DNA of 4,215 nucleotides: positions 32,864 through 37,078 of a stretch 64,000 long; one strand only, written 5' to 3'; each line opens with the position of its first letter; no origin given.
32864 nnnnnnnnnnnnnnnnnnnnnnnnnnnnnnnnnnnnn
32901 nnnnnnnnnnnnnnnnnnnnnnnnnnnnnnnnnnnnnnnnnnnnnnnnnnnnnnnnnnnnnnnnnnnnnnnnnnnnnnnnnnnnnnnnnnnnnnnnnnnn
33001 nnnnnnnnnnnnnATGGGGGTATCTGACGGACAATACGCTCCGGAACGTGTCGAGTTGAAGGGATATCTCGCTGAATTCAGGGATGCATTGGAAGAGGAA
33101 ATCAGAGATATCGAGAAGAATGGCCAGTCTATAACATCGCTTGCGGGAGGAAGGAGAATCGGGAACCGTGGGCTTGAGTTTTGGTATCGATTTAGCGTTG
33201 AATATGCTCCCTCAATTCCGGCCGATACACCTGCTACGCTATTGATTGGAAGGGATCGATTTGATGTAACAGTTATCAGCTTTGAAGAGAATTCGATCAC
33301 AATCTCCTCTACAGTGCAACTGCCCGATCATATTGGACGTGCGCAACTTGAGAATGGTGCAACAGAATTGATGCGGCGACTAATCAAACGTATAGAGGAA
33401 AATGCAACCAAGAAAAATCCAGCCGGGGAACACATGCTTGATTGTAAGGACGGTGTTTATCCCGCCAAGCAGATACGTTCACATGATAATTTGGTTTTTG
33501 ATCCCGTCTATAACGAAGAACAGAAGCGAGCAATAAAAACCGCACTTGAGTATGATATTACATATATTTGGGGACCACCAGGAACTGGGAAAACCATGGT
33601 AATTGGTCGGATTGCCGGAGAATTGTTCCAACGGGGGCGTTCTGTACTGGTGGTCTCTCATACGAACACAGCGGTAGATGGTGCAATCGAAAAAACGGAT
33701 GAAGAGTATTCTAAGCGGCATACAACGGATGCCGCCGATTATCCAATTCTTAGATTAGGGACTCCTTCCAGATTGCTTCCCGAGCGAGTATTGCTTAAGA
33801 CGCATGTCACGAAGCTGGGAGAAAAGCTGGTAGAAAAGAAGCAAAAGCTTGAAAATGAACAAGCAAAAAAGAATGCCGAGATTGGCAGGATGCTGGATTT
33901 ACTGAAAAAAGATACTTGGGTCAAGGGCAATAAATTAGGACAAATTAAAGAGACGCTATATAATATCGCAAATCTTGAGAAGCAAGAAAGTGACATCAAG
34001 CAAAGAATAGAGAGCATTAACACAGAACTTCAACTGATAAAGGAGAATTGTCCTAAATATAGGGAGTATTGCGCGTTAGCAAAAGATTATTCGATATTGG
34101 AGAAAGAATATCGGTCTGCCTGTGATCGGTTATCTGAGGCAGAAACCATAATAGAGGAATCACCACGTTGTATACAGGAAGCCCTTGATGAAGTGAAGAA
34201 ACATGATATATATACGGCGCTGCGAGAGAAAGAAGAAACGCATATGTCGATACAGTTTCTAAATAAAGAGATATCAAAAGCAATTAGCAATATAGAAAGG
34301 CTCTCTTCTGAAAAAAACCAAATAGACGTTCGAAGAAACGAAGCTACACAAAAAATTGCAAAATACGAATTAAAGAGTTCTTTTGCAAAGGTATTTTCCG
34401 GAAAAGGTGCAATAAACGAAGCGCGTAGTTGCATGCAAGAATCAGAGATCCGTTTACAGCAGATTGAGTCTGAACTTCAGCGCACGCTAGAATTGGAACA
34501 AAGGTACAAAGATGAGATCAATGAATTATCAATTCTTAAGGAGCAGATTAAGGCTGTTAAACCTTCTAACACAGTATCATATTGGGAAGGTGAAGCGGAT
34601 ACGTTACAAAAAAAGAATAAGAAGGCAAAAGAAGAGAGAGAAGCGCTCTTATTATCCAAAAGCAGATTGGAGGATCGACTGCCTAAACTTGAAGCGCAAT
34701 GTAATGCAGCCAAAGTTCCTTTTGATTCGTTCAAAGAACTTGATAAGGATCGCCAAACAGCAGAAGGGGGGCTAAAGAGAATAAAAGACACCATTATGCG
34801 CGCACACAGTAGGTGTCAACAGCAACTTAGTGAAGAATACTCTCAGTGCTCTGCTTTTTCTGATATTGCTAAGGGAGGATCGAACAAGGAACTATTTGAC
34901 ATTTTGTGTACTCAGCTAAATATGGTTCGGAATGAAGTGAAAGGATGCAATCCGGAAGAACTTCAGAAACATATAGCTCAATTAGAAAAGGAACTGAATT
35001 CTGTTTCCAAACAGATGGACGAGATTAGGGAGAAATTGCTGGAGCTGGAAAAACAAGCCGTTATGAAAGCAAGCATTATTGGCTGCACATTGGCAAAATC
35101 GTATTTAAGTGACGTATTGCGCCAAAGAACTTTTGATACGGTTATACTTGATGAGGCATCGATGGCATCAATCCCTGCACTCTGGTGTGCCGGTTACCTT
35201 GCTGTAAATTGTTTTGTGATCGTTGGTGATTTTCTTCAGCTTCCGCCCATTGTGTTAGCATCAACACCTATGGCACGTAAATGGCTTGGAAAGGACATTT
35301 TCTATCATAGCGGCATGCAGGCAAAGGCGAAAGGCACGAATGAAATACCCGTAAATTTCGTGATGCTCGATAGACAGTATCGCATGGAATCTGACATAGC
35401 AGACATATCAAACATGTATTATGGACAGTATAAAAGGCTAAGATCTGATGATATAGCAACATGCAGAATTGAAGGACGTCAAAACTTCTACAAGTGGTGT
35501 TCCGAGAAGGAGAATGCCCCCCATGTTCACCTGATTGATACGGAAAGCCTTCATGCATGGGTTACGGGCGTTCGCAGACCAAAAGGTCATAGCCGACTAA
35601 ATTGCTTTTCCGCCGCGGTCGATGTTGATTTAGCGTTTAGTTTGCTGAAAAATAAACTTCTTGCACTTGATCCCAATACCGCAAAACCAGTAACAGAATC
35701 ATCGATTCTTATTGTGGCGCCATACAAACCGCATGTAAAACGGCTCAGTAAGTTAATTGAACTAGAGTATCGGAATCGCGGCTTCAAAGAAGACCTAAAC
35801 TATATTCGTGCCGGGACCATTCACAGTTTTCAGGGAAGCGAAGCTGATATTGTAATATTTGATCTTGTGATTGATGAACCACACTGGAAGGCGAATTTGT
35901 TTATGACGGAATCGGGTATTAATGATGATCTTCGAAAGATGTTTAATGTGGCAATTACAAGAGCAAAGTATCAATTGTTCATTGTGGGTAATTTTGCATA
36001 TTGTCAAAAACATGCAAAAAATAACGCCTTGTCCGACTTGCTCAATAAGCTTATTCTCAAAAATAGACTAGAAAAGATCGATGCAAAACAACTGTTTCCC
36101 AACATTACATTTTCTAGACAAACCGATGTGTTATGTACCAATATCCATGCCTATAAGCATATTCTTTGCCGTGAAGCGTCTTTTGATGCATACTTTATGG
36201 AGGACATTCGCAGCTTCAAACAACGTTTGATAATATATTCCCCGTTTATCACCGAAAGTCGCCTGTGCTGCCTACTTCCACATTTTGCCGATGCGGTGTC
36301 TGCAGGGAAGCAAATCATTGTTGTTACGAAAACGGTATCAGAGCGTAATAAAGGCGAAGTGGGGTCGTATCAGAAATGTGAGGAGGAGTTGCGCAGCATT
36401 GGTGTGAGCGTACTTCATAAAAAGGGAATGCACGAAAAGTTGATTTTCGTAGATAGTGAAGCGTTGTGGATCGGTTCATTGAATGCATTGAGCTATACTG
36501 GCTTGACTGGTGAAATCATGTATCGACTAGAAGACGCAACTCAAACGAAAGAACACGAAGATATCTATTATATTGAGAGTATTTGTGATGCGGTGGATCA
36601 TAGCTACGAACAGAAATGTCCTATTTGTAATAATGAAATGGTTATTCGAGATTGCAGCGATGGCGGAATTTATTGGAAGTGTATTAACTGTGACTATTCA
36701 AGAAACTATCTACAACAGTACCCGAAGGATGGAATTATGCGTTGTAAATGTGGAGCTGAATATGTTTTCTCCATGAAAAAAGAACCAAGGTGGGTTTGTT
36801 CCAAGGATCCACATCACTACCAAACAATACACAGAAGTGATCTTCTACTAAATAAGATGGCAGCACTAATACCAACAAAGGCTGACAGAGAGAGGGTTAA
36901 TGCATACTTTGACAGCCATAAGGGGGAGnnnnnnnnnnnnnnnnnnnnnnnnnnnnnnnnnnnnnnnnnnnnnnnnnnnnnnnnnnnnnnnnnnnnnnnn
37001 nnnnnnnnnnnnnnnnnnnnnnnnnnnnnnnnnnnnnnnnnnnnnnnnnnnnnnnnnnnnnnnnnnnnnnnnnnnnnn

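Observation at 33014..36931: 1305-aa helicase-PLD nuclease-zinc ribbon fusion: candidate single-gene anti-phage defence system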

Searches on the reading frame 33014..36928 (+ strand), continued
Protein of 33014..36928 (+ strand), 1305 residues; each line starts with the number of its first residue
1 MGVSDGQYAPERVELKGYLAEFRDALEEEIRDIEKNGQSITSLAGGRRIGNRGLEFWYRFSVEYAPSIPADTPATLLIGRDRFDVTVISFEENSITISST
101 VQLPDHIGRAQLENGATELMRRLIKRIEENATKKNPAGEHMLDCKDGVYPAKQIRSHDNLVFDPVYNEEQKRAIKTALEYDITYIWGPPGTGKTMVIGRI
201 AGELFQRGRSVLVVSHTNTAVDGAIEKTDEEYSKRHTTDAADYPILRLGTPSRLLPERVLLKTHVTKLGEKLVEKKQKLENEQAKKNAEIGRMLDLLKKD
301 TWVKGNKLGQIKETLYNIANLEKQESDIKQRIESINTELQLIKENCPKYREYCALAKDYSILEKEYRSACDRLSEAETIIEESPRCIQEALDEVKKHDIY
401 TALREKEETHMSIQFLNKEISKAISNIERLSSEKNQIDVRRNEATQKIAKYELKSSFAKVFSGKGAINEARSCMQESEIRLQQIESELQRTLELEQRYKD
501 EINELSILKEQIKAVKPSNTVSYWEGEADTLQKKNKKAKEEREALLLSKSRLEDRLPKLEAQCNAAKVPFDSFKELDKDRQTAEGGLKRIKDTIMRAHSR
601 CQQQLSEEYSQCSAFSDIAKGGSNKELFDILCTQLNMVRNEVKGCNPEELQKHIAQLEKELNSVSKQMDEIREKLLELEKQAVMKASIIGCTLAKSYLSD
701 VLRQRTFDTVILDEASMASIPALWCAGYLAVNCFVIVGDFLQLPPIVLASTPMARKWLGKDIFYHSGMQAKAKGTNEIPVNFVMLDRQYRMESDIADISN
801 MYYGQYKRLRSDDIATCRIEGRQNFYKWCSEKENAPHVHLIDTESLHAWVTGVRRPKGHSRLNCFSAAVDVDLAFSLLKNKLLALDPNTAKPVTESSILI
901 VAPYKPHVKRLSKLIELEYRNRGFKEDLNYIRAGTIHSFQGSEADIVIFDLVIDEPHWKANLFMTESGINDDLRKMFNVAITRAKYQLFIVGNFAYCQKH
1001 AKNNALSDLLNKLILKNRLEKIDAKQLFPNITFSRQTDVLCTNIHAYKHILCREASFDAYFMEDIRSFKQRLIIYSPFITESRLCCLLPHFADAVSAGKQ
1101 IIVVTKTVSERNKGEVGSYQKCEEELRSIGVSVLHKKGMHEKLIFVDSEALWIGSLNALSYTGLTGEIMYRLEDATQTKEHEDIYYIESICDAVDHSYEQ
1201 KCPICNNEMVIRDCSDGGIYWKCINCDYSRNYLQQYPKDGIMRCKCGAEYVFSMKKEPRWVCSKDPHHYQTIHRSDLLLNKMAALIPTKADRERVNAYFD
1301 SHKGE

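Call 99: find_encoding_contigs(protein=P0095, flank=10000, max_places=1)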
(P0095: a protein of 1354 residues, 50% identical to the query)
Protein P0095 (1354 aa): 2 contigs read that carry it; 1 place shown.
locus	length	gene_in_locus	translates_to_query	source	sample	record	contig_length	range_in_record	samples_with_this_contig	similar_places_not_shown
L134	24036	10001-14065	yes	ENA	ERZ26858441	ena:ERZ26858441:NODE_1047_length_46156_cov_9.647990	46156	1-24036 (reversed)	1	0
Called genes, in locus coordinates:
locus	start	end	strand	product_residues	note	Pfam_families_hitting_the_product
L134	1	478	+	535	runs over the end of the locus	PF00009:GTP_EFTU, PF01926:MMR_HSR1 (weak), PF22042:EF-G_D2, PF03144:GTP_EFTU_D2, PF16658:RF3_C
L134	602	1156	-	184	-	-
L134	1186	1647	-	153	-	-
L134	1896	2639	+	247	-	PF03591:AzlC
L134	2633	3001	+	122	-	PF05437:AzlD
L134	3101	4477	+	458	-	PF10396:TrmE_N, PF12631:MnmE_helical, PF00350:Dynamin_N (faint), PF01926:MMR_HSR1, PF02421:FeoB_N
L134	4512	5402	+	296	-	PF00781:DAGK_cat, PF19279:YegS_C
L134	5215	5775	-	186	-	-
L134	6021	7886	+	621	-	PF01134:GIDA, PF12831:FAD_oxidored (weak), PF21680:GIDA_C_1st, PF13932:SAM_GIDA_C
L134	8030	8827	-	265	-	PF14270:DUF4358 (weak)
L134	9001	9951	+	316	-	PF06541:ABC_trans_CmpB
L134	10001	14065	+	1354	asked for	PF04851:ResIII (weak), PF13086:AAA_11, PF13245:AAA_19 (weak), PF13604:AAA_30 (weak), PF01443:Viral_helicase1 (faint), PF13408:Zn_ribbon_recom (faint), PF13087:AAA_12, PF13538:UvrD_C_2 (faint)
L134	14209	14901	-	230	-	PF01510:Amidase_2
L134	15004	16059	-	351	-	PF02424:ApbE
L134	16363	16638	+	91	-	PF21699:TM1266-like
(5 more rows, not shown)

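Call 100: find_encoding_contigs(protein=P0096, flank=10000, max_places=1)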
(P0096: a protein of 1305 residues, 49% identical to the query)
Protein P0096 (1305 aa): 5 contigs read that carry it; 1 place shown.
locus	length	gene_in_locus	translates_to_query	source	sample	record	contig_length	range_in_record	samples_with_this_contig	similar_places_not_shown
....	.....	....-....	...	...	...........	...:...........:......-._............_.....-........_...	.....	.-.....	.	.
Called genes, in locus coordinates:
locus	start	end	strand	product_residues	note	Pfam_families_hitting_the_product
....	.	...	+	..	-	?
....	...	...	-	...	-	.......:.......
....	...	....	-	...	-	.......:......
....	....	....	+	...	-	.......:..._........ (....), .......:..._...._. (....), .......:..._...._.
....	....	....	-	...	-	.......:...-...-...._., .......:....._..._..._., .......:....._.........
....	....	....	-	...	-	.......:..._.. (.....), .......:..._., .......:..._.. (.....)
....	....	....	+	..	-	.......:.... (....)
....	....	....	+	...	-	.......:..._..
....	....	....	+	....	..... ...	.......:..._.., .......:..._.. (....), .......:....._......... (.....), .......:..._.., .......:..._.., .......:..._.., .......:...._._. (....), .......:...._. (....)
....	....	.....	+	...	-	-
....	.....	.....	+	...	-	-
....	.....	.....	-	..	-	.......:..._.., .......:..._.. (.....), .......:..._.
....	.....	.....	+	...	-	-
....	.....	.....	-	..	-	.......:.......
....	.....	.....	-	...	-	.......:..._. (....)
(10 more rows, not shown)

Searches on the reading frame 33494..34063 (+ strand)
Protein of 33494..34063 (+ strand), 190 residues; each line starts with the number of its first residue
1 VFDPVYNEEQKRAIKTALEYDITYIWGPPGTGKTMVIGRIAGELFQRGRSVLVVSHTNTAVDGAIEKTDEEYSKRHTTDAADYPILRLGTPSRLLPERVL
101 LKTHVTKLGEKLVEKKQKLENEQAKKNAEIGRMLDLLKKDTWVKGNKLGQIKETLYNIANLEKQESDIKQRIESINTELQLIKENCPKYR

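Call 10: search_protein_families(library=padloc, proteins=[window:33494-34063:+], max_evalue=1)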
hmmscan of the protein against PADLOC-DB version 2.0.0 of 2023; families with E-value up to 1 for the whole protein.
window:33494-34063:+ (190 aa): 23 families
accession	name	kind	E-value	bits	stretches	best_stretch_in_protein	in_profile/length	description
PDLC03920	MkoA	-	2.1e-16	57.4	1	7-151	617-731/1112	-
PDLC03921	MkoA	-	2.9e-16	56.4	1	7-180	1028-1204/1607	-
PDLC03924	MkoC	-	3e-07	26.9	1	8-184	251-418/1136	-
PDLC05035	PDC-S53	-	1.2e-06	24.9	1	7-77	496-565/900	-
PDLC04140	mad8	-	4.9e-06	24.3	1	20-132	27-115/314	mads_8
PDLC05009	PDC-S37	-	5.4e-06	22.5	1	10-62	298-350/1550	-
PDLC02350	AbiO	-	1.6e-05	21.9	1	8-58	181-230/468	AbiO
PDLC02372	Nhi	-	4.5e-05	20.3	1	9-59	189-236/470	-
PDLC01734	typeIV_RecD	-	0.00012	18.5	1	6-61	340-395/763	RecD_0_IVD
PDLC04173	GajB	-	0.00023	18.2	1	17-63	6-51/471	-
PDLC00131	GajB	-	0.0005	17.1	1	7-67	26-88/647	UrvD helicase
PDLC02196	IetA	-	0.00052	17.5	1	25-44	127-146/374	-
PDLC03860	LmuB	-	0.0011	15.6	1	6-38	12-44/565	-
PDLC02195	IetA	-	0.002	15.5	1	25-44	142-161/395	-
PDLC00112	GajB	-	0.002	14.8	1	9-66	10-67/581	UrvD helicase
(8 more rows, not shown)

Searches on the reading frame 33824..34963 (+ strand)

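Call 10: search_protein_families(library=padloc, proteins=[window:33824-34963:+], max_evalue=1)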
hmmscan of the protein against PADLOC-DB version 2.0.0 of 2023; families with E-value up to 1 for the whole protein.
window:33824-34963:+ (380 aa): 8 families
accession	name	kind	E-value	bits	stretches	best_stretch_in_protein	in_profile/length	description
PDLC03862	LmuB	-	0.00011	18.7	3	143-248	224-328/643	-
PDLC00582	JetC3|JetC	-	0.0073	12.1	1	4-317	777-1094/1472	DUF3584 domain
PDLC00518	JetC1|JetC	-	0.013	11.3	1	222-347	278-401/1112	DUF3584 domain; MukB-like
PDLC03865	LmuB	-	0.025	10.7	2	6-285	546-835/1007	-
PDLC00581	JetC3|JetC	-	0.053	9.3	1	43-340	737-1094/1473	DUF3584 domain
PDLC00580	JetC3|JetC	-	0.58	6.3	0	7-213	248-448/1068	DUF3584 domain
PDLC00551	JetC2|JetC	-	0.59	5.8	2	10-181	777-947/1365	DUF3584 domain; MukB-like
PDLC00550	JetC2|JetC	-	0.76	5.4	1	115-336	766-981/1355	DUF3584 domain; MukB-like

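Call 11: search_protein_families(library=pfam, proteins=[window:33824-34963:+], max_evalue=10)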
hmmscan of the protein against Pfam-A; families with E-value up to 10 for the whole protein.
window:33824-34963:+ (380 aa): 6 families
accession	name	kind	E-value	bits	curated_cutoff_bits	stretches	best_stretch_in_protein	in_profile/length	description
PF01297.22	ZnuA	-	0.0073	16.3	29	1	49-158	128-240/263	Zinc-uptake complex component A periplasmic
PF01763.21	Herpes_UL6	-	0.013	14.5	27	1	39-109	371-437/562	Herpesvirus UL6 like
PF02764.19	Diphtheria_T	-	0.074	13.7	27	1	107-198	4-93/166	Diphtheria toxin, T domain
PF24883.2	NPHP3_N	-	0.26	11.9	24.8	1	298-364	53-119/164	Nephrocystin 3, N-terminal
PF20489.3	Birna_RdRp_C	-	0.58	11.2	28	1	222-271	37-86/106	Birnavirus RNA dependent RNA polymerase (VP1), C-terminal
PF08941.15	USP8_interact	-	4.8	7.3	25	1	41-81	6-46/179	USP8 interacting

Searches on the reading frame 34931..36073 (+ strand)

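Call 10: search_protein_families(library=padloc, proteins=[window:34931-36073:+], max_evalue=1)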
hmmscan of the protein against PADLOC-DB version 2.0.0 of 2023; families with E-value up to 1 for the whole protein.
window:34931-36073:+ (381 aa): 21 families
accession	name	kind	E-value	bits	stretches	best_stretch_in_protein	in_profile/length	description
PDLC03920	MkoA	-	1.9e-42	143.7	1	11-373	735-1096/1112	-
PDLC03924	MkoC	-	9.5e-23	78.2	2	237-377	839-965/1136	-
PDLC03921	MkoA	-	2e-20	70.2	1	63-373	1292-1585/1607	-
PDLC01734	typeIV_RecD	-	1.2e-07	28.5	2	277-366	655-729/763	RecD_0_IVD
PDLC05065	PDC-S68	-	1.3e-05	21.2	1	61-107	697-745/1221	-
PDLC00127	GajB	-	0.00019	18.1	1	250-373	462-586/594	UrvD helicase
PDLC05009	PDC-S37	-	0.00019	17.3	1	65-106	935-975/1550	-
PDLC00117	GajB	-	0.00051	16.6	1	290-369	513-591/604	UrvD helicase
PDLC00132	GajB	-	0.00058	16.6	1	295-351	544-598/625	UrvD helicase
PDLC00119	GajB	-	0.00078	16.5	1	294-352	487-542/565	UrvD helicase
PDLC00114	GajB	-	0.0014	15.2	1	275-351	531-609/635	UrvD helicase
PDLC00136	GajB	-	0.0017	15.3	1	291-352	486-545/570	UrvD helicase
PDLC01148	RecD_like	-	0.0024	14.2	1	69-108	405-446/719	RecD/Tra ATPase fused to N-terminal HHH domain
PDLC05066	PDC-S68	-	0.0026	13.8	1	65-107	675-721/1202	-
PDLC00148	GajB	-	0.0039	14.2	1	309-361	307-361/369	UrvD helicase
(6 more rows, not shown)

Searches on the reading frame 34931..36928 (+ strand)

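Call 10: search_protein_families(library=padloc, proteins=[window:34931-36928:+], max_evalue=1)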
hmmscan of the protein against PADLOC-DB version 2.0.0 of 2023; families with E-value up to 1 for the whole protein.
window:34931-36928:+ (666 aa): 22 families
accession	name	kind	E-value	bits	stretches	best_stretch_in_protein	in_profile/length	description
PDLC03920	MkoA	-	6.5e-42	141.9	1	11-374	735-1097/1112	-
PDLC03924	MkoC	-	2.3e-40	136.6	2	238-545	840-1122/1136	-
PDLC03921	MkoA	-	6.4e-20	68.5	1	63-376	1292-1588/1607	-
PDLC02614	DrmC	-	1.3e-07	29.6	1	417-527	21-127/153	DrmC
PDLC01734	typeIV_RecD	-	1.8e-07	27.8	2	277-383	655-744/763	RecD_0_IVD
PDLC03922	MkoB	-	9.1e-06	23.2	1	419-529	313-425/610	-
PDLC05065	PDC-S68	-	3.7e-05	19.7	1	61-107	697-745/1221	-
PDLC00114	GajB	-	0.00034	17.3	1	275-351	531-609/635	UrvD helicase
PDLC00127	GajB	-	0.00051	16.7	1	255-373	467-586/594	UrvD helicase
PDLC05009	PDC-S37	-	0.00086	15.2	1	65-106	935-975/1550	-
PDLC00132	GajB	-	0.0013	15.4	1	295-351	544-598/625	UrvD helicase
PDLC00119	GajB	-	0.0015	15.5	1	294-352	487-542/565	UrvD helicase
PDLC00117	GajB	-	0.0021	14.6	1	290-372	513-594/604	UrvD helicase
PDLC00136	GajB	-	0.0054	13.7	1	291-352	486-545/570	UrvD helicase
PDLC01148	RecD_like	-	0.0082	12.5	1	69-108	405-446/719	RecD/Tra ATPase fused to N-terminal HHH domain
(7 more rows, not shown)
